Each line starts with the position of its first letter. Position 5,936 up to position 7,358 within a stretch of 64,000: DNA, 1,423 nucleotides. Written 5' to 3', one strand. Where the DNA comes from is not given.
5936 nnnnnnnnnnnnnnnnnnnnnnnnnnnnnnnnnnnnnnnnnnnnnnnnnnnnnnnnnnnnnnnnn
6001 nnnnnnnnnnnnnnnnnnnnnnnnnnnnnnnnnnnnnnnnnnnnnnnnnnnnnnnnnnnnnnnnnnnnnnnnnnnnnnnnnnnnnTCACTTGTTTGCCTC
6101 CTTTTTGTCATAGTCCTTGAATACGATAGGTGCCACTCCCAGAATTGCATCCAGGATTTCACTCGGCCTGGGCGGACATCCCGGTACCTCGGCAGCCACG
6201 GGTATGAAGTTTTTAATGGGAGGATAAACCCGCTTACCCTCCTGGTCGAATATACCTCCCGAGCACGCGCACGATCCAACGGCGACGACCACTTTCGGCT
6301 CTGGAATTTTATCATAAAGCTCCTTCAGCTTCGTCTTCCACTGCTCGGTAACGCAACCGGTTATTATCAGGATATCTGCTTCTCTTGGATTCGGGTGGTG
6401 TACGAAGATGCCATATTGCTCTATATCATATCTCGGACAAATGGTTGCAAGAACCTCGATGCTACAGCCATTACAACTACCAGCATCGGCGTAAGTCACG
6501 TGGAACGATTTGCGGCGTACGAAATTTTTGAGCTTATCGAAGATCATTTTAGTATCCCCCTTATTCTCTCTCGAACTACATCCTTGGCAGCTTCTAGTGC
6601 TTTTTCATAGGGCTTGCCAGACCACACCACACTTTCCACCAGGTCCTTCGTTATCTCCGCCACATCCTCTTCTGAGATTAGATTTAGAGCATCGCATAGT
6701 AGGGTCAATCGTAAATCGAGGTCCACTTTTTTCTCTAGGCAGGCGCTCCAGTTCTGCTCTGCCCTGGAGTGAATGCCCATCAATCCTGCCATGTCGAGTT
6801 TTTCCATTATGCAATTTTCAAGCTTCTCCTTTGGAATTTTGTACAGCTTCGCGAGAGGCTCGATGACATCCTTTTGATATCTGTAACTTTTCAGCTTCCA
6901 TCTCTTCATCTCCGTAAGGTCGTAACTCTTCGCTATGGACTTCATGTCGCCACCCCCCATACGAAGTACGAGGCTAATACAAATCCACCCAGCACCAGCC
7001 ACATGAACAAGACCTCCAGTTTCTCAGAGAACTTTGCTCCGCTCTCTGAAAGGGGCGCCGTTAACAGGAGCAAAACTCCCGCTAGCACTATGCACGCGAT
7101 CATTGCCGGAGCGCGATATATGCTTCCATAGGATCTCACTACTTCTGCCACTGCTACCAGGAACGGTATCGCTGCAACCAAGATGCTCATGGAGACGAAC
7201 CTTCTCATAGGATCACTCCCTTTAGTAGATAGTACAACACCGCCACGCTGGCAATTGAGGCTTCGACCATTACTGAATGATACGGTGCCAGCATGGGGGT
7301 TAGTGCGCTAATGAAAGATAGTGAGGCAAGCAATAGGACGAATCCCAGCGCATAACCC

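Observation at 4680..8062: Minimal Ech-type group-4 [NiFe] hydrogenase lacking the NuoL/EchA-like antiporter subunit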

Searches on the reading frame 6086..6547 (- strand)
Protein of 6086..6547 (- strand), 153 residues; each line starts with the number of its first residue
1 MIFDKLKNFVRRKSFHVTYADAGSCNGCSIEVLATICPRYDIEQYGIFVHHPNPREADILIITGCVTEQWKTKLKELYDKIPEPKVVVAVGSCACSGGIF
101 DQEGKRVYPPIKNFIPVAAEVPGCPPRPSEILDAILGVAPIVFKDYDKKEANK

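Call 3: search_protein_families(library=pfam, proteins=[window:6086-6547:-], max_evalue=0.1)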
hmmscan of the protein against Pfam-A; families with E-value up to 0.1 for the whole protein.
window:6086-6547:- (153 aa): 2 families
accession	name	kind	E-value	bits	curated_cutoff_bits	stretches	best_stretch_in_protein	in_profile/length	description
PF01058.29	Oxidored_q6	-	2.3e-30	105.4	27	1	25-136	1-126/128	NADH ubiquinone oxidoreductase, 20 Kd subunit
PF00919.26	UPF0004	-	0.072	13.6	27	0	18-78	35-90/98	Uncharacterized protein family UPF0004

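Call 4: search_protein_families(library=ncbifam, proteins=[window:6086-6547:-], max_evalue=0.1)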
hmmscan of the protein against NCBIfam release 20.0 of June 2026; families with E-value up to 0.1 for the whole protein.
window:6086-6547:- (153 aa): 18 families
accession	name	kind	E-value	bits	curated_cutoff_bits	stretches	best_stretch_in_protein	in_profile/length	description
NF005012.1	PRK06411.1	subfamily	2.9e-36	124.5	116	1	3-139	24-155/166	NADH-quinone oxidoreductase subunit NuoB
TIGR01957.1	nuoB_fam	subfamily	6.2e-35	120.2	142.7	1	3-137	7-137/145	NADH-quinone oxidoreductase subunit B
NF011394.0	PRK14819.1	equivalog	8.9e-31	107.4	312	1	4-137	22-151/264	NADH-quinone oxidoreductase subunit B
NF011395.0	PRK14820.1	equivalog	6.7e-30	104.2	263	1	9-142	29-157/180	NADH-quinone oxidoreductase subunit B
NF011390.0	PRK14815.1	equivalog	2e-29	102.2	281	1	5-140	25-155/183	NADH dehydrogenase subunit B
NF011393.0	PRK14818.1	equivalog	7.4e-29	100.5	255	1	3-142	21-155/173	NADH dehydrogenase subunit B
NF011391.0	PRK14816.1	equivalog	2.4e-28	99.1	283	1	3-136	42-171/196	NADH-quinone oxidoreductase subunit B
NF011389.0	PRK14814.1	equivalog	1.6e-27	96.5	285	1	19-137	38-152/186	NADH dehydrogenase subunit B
NF009808.0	PRK13292.1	equivalog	4.7e-27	94.2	1156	1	4-136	16-143/791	NADH-quinone oxidoreductase subunit B/C/D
NF011388.0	PRK14813.1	equivalog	9.2e-27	94.1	294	1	25-140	37-151/189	NADH dehydrogenase subunit B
NF011392.0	PRK14817.1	equivalog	8.5e-26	90.7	271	1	12-136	34-154/182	NADH-quinone oxidoreductase subunit B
TIGR03294.1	FrhG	equivalog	2.8e-09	37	245.5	1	17-135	4-137/228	coenzyme F420 hydrogenase subunit gamma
NF045875.1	F420_non_VhuG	exception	1e-06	28.2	450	2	25-100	15-94/286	F420-non-reducing hydrogenase subunit VhuG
NF040836.1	sulfhyd_HydD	equivalog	1.1e-06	28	500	1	15-101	6-96/261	NADPH-dependent hydrogenase/sulfhydrogenase 1 subunit delta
NF045520.1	H2_NiFeSe_small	exception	4.2e-06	26.3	470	1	74-136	133-203/314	NiFeSe hydrogenase small subunit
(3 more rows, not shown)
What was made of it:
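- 6086..6547 (-): ehaN (NuoB-like small subunit, 153 aa). PF01058 E=2.3e-30 and NF005012 E=2.9e-36 (calls 3, 4).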

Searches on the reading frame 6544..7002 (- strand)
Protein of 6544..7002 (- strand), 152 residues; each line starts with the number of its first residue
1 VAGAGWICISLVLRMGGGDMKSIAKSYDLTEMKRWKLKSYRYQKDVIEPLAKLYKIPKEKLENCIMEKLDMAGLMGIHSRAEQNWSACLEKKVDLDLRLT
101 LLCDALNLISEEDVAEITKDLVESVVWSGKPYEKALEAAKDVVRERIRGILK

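Call 3: search_protein_families(library=pfam, proteins=[window:6544-7002:-], max_evalue=0.1)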
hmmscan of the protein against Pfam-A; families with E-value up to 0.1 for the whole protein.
window:6544-7002:- (152 aa): 1 family
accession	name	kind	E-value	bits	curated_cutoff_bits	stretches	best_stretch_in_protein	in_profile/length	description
PF09218.15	DUF1959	-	9.1e-31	106.9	24.3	1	37-147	5-115/116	Domain of unknown function (DUF1959)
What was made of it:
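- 6544..6945 (-): ehaM (133 aa, hydrophilic Eha-specific subunit). PF09218 (DUF1959/EhaM) E=9.1e-31 (call 3).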

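Call 4: search_protein_families(library=ncbifam, proteins=[window:6544-7002:-], max_evalue=0.1)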
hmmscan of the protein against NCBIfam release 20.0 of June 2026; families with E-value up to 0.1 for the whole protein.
window:6544-7002:- (152 aa): 1 family
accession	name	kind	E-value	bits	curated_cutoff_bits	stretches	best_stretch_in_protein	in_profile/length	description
TIGR01459.1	HAD-SF-IIA-hyp4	hypoth_equivalog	0.024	14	103.75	1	114-147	179-212/242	TIGR01459 family HAD-type hydrolase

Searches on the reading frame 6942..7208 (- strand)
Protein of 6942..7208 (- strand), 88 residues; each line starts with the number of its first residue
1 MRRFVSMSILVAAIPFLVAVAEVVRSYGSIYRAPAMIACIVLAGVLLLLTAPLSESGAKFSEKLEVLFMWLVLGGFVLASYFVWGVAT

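Call 3: search_protein_families(library=pfam, proteins=[window:6942-7208:-], max_evalue=0.1)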
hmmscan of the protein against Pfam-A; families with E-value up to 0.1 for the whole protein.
window:6942-7208:- (88 aa): 2 families
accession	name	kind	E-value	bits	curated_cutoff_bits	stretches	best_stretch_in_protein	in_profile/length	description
PF20077.4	CcmD_alt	-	0.013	15.9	23.5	1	18-49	20-51/61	CcmD family protein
PF24686.1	FLQE3_permease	-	0.017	15.3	60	1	10-53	95-138/232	Fluoroquinolones export permease protein family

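Call 4: search_protein_families(library=ncbifam, proteins=[window:6942-7208:-], max_evalue=0.1)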
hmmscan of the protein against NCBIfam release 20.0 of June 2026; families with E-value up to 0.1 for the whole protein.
window:6942-7208:- (88 aa): 0 families

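Call 31: list_cluster_members(proteins=[L012:120-398:+, L012:395-889:+, L012:3370-3582:+, L012:2054-2710:+, L009:5920-6366:-, L009:5312-5923:-, L009:4885-5307:+, L009:3008-4084:+, window:6942-7208:-, window:8611-8838:+])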
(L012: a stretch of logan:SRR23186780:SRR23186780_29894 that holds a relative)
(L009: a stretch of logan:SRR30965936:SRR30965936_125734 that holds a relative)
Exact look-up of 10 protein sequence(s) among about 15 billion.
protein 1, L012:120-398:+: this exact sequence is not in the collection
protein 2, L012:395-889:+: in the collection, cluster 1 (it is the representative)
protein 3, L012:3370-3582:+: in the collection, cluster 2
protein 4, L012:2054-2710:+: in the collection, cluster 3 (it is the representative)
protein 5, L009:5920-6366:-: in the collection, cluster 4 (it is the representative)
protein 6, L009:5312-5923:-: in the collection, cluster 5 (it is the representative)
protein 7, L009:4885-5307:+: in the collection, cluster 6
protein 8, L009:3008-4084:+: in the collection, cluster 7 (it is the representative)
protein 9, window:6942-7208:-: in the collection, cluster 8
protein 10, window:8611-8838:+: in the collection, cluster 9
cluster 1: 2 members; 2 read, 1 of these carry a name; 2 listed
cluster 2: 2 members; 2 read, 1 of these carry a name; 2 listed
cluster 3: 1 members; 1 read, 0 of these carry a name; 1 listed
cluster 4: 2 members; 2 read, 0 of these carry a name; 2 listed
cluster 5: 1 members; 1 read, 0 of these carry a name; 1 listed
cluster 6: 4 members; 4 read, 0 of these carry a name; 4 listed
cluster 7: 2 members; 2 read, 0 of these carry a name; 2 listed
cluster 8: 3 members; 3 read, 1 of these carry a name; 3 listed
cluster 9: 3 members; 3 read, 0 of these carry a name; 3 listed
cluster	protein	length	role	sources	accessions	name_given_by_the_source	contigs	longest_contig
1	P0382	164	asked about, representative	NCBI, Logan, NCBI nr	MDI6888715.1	MAG: hypothetical protein QMC78_03340 [Methanocellales archaeon] | hypothetical protein [Methanocellales archaeon]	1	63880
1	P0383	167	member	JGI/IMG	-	-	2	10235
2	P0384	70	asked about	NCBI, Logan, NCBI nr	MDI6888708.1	MAG: hypothetical protein QMC78_03305 [Methanocellales archaeon] | hypothetical protein [Methanocellales archaeon]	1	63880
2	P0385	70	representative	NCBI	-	-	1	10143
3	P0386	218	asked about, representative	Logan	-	-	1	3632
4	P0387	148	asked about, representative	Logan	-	-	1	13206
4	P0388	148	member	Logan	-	-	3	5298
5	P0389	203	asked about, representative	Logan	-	-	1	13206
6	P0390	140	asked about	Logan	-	-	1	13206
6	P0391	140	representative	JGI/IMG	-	-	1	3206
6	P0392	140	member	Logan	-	-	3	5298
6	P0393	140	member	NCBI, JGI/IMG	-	-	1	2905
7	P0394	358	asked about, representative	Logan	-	-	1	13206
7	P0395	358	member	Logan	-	-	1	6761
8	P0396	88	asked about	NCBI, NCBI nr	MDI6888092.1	MAG: hypothetical protein QMC78_00125 [Methanocellales archaeon] | hypothetical protein [Methanocellales archaeon]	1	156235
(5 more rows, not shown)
